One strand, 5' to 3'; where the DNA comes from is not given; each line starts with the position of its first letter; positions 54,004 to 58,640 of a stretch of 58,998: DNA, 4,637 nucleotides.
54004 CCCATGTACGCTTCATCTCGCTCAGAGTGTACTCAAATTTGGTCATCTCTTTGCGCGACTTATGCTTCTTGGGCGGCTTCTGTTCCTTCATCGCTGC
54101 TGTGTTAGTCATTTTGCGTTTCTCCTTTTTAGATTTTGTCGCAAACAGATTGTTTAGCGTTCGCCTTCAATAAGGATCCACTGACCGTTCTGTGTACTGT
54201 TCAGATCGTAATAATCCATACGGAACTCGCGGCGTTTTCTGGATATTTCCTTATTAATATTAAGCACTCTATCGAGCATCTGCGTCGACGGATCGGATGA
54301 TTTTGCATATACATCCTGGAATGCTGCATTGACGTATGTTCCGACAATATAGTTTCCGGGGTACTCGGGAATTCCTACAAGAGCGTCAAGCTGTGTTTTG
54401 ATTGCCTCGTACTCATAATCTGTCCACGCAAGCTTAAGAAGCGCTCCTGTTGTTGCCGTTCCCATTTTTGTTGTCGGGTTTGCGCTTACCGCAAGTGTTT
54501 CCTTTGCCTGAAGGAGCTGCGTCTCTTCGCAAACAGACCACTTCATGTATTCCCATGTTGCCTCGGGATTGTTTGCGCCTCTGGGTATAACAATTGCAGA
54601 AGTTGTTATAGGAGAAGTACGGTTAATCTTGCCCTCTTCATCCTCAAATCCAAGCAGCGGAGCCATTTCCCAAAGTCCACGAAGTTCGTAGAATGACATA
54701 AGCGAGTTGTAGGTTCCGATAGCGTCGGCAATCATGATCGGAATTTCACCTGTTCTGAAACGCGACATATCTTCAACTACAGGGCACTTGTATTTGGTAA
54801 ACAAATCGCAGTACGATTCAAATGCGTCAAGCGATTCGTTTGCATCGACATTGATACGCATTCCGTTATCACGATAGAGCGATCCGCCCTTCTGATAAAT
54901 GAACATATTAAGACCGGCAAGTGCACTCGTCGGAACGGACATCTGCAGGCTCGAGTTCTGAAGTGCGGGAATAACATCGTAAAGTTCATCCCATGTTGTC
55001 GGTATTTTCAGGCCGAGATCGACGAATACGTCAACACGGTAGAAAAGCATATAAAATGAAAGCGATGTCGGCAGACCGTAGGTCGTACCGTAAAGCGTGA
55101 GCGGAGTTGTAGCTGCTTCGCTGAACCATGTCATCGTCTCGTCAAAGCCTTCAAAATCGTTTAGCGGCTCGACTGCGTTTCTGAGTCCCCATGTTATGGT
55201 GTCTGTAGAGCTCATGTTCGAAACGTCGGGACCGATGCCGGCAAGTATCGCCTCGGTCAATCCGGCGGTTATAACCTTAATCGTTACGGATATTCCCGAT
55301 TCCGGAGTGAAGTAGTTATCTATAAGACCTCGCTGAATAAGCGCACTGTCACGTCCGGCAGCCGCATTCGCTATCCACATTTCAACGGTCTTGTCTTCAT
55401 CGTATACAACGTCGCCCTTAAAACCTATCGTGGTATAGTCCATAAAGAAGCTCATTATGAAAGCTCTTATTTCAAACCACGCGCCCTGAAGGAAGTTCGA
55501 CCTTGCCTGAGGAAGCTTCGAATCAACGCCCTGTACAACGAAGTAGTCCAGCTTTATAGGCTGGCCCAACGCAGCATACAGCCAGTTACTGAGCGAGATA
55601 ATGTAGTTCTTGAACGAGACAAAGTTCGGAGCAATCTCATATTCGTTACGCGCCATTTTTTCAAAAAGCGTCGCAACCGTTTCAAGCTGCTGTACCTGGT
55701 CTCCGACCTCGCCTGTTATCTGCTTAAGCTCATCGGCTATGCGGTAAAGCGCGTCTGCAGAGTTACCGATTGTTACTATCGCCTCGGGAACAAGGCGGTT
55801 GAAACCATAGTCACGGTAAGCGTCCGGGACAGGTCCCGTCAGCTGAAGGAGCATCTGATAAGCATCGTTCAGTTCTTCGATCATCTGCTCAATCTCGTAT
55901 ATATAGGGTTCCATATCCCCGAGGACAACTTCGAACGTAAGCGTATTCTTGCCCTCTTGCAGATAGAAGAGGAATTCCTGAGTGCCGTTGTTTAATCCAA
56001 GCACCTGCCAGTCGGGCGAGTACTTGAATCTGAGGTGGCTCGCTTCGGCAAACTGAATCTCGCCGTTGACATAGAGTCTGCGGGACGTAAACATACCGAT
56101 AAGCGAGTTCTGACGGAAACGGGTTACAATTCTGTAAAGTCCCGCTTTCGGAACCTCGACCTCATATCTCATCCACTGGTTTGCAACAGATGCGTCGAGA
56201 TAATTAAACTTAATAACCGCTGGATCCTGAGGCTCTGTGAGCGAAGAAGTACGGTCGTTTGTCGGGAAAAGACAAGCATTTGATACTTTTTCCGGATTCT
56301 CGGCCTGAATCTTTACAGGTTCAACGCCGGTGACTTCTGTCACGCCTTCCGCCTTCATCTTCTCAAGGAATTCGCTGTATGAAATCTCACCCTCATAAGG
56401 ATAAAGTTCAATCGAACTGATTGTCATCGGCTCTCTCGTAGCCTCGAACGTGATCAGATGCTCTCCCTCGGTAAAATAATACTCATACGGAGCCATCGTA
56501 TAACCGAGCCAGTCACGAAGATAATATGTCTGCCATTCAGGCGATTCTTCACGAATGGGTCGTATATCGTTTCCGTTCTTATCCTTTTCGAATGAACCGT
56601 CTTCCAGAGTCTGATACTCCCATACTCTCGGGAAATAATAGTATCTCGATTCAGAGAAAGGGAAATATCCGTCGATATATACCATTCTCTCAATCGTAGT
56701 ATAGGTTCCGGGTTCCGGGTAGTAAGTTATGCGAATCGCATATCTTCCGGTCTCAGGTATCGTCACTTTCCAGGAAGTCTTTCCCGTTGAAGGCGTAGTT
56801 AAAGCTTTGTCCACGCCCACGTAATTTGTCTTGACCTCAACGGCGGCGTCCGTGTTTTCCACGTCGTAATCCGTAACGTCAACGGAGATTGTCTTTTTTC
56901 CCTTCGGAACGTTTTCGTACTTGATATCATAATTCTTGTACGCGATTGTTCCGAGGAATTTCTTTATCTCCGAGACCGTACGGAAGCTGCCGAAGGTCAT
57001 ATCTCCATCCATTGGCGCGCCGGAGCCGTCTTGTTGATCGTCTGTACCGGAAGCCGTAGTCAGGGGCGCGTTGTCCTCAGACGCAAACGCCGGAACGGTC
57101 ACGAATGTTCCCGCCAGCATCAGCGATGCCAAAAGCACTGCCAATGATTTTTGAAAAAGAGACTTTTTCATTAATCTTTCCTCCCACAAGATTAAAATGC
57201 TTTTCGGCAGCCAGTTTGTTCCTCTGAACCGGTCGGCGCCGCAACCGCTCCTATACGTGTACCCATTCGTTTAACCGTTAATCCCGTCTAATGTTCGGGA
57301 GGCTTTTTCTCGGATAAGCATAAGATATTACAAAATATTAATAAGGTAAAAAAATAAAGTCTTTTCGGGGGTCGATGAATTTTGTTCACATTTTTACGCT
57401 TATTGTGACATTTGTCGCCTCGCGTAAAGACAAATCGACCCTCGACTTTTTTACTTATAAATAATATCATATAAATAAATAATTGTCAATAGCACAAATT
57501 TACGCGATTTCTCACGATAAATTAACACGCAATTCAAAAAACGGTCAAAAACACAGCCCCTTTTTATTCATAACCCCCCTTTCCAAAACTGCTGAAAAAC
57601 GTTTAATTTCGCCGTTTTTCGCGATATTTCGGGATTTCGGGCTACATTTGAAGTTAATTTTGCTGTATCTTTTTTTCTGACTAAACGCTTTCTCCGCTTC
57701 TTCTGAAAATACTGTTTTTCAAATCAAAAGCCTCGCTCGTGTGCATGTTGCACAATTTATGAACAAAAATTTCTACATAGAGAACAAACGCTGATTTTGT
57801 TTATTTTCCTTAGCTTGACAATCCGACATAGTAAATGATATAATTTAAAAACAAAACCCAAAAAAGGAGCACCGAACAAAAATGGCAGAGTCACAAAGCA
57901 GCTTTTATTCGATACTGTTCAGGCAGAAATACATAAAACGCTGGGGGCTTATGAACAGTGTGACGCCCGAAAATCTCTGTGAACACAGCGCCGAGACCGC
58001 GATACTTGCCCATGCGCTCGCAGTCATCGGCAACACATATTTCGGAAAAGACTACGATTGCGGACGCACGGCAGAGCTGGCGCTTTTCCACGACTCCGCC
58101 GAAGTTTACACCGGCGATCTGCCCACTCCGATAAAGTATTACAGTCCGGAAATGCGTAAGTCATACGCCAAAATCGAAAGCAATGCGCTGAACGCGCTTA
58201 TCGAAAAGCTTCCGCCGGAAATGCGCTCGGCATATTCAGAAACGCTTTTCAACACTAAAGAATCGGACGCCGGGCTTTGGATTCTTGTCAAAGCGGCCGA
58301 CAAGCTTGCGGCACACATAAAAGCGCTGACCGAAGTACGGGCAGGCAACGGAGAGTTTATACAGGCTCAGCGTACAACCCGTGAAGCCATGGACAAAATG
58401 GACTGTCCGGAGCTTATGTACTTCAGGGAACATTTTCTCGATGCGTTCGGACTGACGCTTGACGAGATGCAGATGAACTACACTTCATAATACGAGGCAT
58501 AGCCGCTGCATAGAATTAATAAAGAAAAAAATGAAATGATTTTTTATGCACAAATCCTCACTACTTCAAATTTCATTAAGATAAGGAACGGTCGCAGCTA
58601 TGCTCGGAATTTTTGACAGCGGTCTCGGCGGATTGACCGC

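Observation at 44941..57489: Seven-gene surface capture and uptake locus: one giant binding protein, two ABC permease pairs, an NHL/TPR/Yip1 fusion and a 1001-aa secreted protein, with no ATPase or regulator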

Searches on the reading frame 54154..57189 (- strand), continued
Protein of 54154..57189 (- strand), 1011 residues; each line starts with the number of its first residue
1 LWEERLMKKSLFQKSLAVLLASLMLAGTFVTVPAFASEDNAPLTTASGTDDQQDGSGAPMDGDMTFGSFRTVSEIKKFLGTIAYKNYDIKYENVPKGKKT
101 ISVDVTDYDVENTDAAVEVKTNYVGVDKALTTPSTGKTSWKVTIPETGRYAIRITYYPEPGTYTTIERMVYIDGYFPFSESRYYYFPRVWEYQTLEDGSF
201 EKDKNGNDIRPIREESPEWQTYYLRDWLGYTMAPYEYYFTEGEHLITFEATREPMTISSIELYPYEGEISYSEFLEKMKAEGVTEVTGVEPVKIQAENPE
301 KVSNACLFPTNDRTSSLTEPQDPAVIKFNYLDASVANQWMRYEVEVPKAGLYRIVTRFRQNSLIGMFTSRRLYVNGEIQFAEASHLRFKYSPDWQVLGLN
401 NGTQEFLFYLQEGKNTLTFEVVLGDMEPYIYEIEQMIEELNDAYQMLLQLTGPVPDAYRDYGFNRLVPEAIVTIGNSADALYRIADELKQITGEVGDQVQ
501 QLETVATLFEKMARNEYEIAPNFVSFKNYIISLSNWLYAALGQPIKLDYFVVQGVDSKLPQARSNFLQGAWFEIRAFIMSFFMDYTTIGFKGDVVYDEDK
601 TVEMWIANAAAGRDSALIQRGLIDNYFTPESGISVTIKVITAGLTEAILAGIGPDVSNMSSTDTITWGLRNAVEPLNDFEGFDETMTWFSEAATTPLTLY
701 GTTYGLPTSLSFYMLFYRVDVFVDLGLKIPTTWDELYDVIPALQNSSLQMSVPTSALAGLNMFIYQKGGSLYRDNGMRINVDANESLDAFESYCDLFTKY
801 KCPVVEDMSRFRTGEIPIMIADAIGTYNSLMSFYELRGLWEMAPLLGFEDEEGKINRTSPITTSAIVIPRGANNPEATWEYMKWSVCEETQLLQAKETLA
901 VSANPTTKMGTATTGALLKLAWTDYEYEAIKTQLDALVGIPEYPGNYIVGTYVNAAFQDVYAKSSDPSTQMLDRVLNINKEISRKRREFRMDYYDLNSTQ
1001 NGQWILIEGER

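Call 49: fold_search(model_id=the predicted structure, library=pdb)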
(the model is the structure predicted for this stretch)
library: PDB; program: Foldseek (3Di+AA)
matches with E <= 10: 1301; with E <= 0.001: 965
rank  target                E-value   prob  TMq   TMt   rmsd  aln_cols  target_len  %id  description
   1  5ci5_B                1.2e-19  1.00  0.31  0.72   4.8       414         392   21  Crystal Structure of an ABC transporter Solute Binding Protein from Thermotoga Lettingae TMO (Tlet_1705, TARGET EFI-51 (released 2015-07-22)
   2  5ci5_A                8.3e-18  1.00  0.31  0.72   4.9       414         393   21  Crystal Structure of an ABC transporter Solute Binding Protein from Thermotoga Lettingae TMO (Tlet_1705, TARGET EFI-51 (released 2015-07-22)
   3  5ysf_A                1.4e-17  1.00  0.32  0.76   4.3       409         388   21  Crystal structure of beta-1,2-glucooligosaccharide binding protein in complex with sophoropentaose (released 2018-05-02)
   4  5yse_A                1.7e-17  1.00  0.32  0.76   4.4       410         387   21  Crystal structure of beta-1,2-glucooligosaccharide binding protein in complex with sophorotetraose (released 2018-05-02)
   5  5ysd_B                5.6e-17  1.00  0.32  0.75   4.4       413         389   21  Crystal structure of beta-1,2-glucooligosaccharide binding protein in complex with sophorotriose (released 2018-05-02)
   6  9xf5_A                7.5e-17  1.00  0.31  0.74   5.2       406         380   17  Cycloisomaltooligosaccharide binding protein in complex with cycloisomaltooctaose (released 2026-03-25)
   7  5ysd_A                8.3e-17  1.00  0.31  0.75   4.5       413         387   21  Crystal structure of beta-1,2-glucooligosaccharide binding protein in complex with sophorotriose (released 2018-05-02)
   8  5yse_B                1.0e-16  1.00  0.32  0.75   4.3       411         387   21  Crystal structure of beta-1,2-glucooligosaccharide binding protein in complex with sophorotetraose (released 2018-05-02)
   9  9xfu_A                3.7e-16  1.00  0.32  0.75   5.4       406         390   17  Cycloisomaltooligosaccharide binding protein in complex with isomaltoheptaose (released 2026-03-25)
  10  5ysb_A                4.3e-16  1.00  0.32  0.79   3.6       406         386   21  Crystal structure of beta-1,2-glucooligosaccharide binding protein in ligand-free form (released 2018-05-02)
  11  2zyo_A                5.5e-16  1.00  0.31  0.75   4.1       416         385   18  Crystal structure of cyclo/maltodextrin-binding protein complexed with maltotetraose (released 2009-03-31)
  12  7c14_A                6.8e-16  1.00  0.30  0.70   4.9       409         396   16  Crystal structure of a dinucleotide-binding protein (Q274A) of ABC transporter endogenously bound to uridylyl-3'-5'-ph (released 2021-03-10)
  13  5f7v_A                1.0e-15  1.00  0.31  0.73   4.9       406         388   17  ABC substrate-binding protein Lmo0181 from Listeria monocytogenes in complex with cycloalternan (released 2016-09-07)
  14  2zyn_A                1.0e-15  1.00  0.31  0.72   5.0       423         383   16  Crystal structure of cyclo/maltodextrin-binding protein complexed with beta-cyclodextrin (released 2009-03-31)
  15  3k01                  1.1e-15  1.00  0.32  0.77   4.4       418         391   16  Crystal structures of the GacH receptor of Streptomyces glaucescens GLA.O in the unliganded form and in complex with aca (released 2010-02-16)
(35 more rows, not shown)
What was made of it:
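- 54154..57171 (-): Giant substrate-binding protein, 1005 aa. In order: an N-terminal hydrophobic segment with no lipobox Cys, a low-complexity linker, two CBM35-like beta-sandwiches (about 90-260 and 285-416), a four-helix bundle (420-535), and a CUT1-type oligosaccharide SBP domain (540-1005). Foldseek top matches are 5ci5, 5ysf, 9xf5 and MalE (call 49).
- On CUT1 ABC importer (TC 3.A.1.1 type): Foldseek gives TM-scores of 0.72-0.79 on the target for oligosaccharide SBPs (call 49).
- The SBP fold is closest to oligosaccharide-binding proteins for dietary or plant glycans (call 49).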

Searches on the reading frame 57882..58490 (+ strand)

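Call 23: search_protein_families(library=pfam, proteins=[window:57882-58490:+], max_evalue=0.001)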
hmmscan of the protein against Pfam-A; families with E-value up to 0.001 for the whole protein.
window:57882-58490:+ (202 aa): 2 families
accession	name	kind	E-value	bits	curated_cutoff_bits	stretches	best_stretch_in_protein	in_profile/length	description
PF12917.13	YfbR-like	-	1.6e-66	223.9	25.9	1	7-189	1-182/182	5'-deoxynucleotidase YfbR-like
PF13023.12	HD_3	-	1.3e-12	48.4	22.5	1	16-165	5-147/165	HD domain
